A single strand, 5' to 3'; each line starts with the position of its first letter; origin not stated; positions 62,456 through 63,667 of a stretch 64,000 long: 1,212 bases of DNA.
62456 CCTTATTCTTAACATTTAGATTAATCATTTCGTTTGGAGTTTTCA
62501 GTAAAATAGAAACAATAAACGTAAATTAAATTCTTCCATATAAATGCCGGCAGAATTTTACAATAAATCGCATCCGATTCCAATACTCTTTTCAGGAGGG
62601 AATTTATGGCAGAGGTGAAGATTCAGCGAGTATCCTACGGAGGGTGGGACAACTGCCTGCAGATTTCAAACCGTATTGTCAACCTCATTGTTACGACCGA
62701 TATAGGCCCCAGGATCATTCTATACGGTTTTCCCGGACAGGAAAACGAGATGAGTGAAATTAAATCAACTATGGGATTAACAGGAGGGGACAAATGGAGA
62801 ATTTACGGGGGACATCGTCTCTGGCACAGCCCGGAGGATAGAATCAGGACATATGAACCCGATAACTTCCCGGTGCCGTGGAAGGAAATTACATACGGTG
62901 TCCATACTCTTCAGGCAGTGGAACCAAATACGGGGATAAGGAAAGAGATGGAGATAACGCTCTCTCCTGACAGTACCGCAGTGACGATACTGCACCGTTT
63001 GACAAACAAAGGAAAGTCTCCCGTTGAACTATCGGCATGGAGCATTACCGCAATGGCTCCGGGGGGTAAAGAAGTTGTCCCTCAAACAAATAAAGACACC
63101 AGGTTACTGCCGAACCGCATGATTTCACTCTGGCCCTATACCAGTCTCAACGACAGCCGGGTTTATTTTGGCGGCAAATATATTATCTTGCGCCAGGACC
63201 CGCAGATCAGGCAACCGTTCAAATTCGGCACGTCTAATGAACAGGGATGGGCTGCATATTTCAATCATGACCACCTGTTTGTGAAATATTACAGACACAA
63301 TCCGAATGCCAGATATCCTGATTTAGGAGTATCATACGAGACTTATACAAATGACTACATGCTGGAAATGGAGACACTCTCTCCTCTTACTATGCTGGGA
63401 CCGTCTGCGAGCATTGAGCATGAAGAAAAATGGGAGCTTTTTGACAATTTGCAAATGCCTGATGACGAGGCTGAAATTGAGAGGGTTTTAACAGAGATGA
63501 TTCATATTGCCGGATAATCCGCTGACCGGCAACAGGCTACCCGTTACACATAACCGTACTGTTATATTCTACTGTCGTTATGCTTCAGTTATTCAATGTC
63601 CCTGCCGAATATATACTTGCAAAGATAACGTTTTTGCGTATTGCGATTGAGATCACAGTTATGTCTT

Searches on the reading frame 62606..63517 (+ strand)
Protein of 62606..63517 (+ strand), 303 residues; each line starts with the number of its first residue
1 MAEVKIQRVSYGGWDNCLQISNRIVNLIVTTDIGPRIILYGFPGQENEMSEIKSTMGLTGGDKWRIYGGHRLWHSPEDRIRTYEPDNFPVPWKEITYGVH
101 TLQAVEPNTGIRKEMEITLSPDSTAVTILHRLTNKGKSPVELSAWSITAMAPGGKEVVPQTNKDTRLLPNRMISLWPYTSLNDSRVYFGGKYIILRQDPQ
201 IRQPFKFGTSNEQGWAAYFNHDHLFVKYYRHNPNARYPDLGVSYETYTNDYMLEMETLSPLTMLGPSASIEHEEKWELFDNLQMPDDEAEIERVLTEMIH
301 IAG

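Call 75: search_protein_families(library=pfam, proteins=[window:62606-63517:+], max_evalue=0.00001)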
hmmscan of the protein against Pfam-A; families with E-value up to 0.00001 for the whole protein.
window:62606-63517:+ (303 aa): 1 family
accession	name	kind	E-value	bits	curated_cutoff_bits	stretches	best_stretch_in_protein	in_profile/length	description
PF14315.11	DUF4380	-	1.6e-09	37.6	29.4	1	106-278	116-294/295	Domain of unknown function (DUF4380)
